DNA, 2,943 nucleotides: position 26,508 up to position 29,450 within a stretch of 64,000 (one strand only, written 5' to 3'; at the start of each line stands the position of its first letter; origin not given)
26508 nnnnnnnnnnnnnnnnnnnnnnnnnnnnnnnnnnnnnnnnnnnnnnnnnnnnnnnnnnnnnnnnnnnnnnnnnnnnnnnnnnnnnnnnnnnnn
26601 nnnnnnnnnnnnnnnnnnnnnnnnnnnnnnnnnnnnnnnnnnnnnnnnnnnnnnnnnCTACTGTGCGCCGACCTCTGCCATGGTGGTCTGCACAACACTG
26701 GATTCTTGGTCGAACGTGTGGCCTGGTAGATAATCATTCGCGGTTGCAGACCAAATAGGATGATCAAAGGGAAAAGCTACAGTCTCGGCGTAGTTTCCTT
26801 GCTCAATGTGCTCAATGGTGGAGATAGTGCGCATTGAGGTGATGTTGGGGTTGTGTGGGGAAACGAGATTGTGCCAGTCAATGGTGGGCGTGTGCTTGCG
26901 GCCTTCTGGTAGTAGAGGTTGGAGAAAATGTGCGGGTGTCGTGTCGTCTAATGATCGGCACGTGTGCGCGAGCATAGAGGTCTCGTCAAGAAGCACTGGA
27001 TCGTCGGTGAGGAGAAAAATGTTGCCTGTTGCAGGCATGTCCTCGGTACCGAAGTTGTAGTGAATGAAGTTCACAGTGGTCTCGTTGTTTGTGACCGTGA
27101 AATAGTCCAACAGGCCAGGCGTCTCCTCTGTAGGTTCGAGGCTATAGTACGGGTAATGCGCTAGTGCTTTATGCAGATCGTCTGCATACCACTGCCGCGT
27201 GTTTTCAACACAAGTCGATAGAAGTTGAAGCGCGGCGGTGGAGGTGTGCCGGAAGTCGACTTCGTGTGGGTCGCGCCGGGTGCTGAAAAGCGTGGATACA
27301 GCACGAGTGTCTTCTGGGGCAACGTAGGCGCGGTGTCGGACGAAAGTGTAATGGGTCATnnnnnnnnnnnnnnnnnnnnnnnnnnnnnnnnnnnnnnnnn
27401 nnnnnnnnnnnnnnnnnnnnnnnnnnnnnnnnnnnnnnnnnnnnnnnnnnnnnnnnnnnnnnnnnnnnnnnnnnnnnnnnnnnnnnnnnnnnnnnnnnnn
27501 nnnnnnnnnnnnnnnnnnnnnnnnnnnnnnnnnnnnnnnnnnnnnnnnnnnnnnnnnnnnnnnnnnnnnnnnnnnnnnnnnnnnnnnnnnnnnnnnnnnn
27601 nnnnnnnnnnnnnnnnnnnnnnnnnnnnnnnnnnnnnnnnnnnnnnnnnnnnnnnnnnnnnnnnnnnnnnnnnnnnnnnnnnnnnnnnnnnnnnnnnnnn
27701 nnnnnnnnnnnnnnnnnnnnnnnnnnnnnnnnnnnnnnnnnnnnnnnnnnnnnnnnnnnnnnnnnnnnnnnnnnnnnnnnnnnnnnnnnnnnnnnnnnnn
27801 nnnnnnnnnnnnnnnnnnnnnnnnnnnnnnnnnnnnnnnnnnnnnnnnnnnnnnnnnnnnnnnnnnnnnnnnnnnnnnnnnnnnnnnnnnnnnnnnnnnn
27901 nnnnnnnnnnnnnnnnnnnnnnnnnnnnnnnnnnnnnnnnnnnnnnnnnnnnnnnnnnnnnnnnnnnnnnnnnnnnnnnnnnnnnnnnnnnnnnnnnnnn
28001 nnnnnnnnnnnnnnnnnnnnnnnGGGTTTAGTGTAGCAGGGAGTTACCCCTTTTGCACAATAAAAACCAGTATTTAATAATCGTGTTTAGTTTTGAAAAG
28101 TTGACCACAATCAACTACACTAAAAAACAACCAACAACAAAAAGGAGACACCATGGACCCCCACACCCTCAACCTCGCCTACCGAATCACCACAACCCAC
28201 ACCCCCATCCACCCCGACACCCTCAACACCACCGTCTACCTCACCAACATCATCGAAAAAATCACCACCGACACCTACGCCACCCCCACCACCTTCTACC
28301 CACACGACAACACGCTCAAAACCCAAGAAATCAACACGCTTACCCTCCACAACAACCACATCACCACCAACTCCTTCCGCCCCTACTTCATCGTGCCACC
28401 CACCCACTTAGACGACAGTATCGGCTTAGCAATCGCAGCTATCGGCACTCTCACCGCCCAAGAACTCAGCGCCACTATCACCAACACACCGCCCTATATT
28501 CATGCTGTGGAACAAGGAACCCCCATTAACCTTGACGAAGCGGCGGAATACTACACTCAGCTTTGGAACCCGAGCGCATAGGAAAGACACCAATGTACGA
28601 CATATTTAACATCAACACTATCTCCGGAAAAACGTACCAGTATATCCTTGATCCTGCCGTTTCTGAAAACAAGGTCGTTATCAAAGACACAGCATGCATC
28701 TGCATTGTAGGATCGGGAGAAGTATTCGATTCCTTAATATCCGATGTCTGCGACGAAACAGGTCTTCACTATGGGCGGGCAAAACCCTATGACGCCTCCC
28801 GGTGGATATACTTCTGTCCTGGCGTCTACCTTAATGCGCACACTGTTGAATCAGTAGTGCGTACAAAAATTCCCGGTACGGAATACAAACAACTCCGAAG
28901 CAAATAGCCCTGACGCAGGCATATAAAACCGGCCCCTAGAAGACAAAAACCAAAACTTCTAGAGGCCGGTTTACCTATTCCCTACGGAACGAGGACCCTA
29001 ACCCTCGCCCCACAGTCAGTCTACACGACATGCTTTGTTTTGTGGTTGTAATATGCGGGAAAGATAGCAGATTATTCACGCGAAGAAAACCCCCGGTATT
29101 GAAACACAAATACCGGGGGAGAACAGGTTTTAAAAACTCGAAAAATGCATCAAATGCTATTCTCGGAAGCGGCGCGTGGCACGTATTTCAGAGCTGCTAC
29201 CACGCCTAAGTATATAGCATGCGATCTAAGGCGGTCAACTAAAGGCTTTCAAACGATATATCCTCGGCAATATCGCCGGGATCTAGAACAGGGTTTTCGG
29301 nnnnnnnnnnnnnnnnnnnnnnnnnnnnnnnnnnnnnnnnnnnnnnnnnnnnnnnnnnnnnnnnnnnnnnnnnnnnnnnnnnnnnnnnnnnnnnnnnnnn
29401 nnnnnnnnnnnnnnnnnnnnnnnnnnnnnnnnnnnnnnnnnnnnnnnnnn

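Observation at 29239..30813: Panacea-domain protein paired with a large low-complexity membrane/coiled-coil protein: candidate atypical toxin-antitoxin (PanT/PanA-like) pair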

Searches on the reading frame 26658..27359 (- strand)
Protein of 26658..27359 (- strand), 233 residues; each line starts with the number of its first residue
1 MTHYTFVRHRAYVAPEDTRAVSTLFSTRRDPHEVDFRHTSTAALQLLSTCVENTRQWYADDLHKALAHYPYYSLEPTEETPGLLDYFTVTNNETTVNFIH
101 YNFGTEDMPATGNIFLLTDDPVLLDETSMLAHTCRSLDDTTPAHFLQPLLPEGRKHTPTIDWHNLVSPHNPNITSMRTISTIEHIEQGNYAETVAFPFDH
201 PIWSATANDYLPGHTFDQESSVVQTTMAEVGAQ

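Call 3: search_protein_families(library=pfam, proteins=[window:26658-27359:-], max_evalue=0.1)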
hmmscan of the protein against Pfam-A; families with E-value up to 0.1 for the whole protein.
window:26658-27359:- (233 aa): 1 family
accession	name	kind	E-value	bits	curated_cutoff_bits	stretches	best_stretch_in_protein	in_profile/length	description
PF22106.1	NGO1945_C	-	0.021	15.7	27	1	3-68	8-71/93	NGO1945 C-terminal domain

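Call 4: search_protein_families(library=ncbifam, proteins=[window:26658-27359:-], max_evalue=0.1)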
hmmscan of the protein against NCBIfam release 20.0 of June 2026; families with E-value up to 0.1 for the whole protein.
window:26658-27359:- (233 aa): 1 family
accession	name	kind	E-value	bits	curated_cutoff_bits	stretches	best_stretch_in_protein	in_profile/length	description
NF038027.1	TssQ_fam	subfamily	0.096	13.2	65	0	18-79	23-84/100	TssQ family T6SS-associated lipoprotein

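Call 52: search_protein_families(library=padloc, proteins=[window:26658-27359:-], max_evalue=0.01)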
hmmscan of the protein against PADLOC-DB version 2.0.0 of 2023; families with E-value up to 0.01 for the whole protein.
window:26658-27359:- (233 aa): 0 families

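Call 53: search_protein_families(library=phrogs, proteins=[window:26658-27359:-], max_evalue=0.01)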
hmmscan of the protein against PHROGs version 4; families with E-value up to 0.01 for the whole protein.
window:26658-27359:- (233 aa): 0 families

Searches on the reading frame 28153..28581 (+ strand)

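Call 3: search_protein_families(library=pfam, proteins=[window:28153-28581:+], max_evalue=0.1)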
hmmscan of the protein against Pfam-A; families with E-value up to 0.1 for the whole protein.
window:28153-28581:+ (142 aa): 1 family
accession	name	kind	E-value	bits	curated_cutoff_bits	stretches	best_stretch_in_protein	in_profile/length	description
PF11635.14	Med16_N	-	0.032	13.8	21.7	1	25-75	248-298/315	Mediator complex subunit 16, N-terminal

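Call 4: search_protein_families(library=ncbifam, proteins=[window:28153-28581:+], max_evalue=0.1)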
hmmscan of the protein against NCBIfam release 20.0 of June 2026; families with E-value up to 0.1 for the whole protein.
window:28153-28581:+ (142 aa): 0 families

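Call 52: search_protein_families(library=padloc, proteins=[window:28153-28581:+], max_evalue=0.01)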
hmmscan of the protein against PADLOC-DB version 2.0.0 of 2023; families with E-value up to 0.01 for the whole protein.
window:28153-28581:+ (142 aa): 0 families

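Call 53: search_protein_families(library=phrogs, proteins=[window:28153-28581:+], max_evalue=0.01)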
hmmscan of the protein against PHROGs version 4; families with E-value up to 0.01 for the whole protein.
window:28153-28581:+ (142 aa): 0 families

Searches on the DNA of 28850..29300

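Call 80: search_rna_families(source=window, start=28850, end=29300, threshold=evalue, max_evalue=10, show_alignments=2)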
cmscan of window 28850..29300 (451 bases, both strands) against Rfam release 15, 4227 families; matches with E-value up to 10: 10.
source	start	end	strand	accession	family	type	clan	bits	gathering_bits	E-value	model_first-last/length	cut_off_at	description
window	29082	29168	-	RF02846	Ref84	Gene; antisense;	-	20.4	52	3.6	1-87/87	no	Enterococcus sRNA 84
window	28912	28986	-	RF04106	mir-1303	Gene; miRNA;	-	19.8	107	0.36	1-85/85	no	mir-1303 microRNA precursor family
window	29084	29163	-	RF01456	VrrA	Gene; antisense;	-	19.3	50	0.67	1-140/140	no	Vibrio regulatory RNA of OmpA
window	29032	29125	+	RF01241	SNORA81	Gene; snRNA; snoRNA; HACA-box;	-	17.9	45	0.53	1-179/179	no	Small nucleolar RNA SNORA81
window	29083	29167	-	RF02837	anti-hemB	Gene; sRNA;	-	17.7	49.5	0.1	1-81/81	no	Burkholderia RNA 7 (anti-hemB)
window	29084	29166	+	RF01676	P31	Gene; sRNA;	-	16.9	40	1.1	1-82/82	no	Pseudomonas sRNA P31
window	28915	28985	-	RF04262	MIR1319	Gene; miRNA;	-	16.1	116.6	4.1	1-119/119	no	MIR1319 microRNA precursor family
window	29082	29138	-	RF02399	NsiR1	Gene; sRNA;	-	15.1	39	2.3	1-60/60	no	Nitrogen stress-induced RNA 1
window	28922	28973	-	RF03967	mir-1270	Gene; miRNA;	-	13.7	90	8.2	1-83/83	no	mir-1270 microRNA precursor family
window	29086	29207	-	RF02453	ncr952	Gene; sRNA;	-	13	100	2.1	1-143/143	no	Bacillus sRNA ncr952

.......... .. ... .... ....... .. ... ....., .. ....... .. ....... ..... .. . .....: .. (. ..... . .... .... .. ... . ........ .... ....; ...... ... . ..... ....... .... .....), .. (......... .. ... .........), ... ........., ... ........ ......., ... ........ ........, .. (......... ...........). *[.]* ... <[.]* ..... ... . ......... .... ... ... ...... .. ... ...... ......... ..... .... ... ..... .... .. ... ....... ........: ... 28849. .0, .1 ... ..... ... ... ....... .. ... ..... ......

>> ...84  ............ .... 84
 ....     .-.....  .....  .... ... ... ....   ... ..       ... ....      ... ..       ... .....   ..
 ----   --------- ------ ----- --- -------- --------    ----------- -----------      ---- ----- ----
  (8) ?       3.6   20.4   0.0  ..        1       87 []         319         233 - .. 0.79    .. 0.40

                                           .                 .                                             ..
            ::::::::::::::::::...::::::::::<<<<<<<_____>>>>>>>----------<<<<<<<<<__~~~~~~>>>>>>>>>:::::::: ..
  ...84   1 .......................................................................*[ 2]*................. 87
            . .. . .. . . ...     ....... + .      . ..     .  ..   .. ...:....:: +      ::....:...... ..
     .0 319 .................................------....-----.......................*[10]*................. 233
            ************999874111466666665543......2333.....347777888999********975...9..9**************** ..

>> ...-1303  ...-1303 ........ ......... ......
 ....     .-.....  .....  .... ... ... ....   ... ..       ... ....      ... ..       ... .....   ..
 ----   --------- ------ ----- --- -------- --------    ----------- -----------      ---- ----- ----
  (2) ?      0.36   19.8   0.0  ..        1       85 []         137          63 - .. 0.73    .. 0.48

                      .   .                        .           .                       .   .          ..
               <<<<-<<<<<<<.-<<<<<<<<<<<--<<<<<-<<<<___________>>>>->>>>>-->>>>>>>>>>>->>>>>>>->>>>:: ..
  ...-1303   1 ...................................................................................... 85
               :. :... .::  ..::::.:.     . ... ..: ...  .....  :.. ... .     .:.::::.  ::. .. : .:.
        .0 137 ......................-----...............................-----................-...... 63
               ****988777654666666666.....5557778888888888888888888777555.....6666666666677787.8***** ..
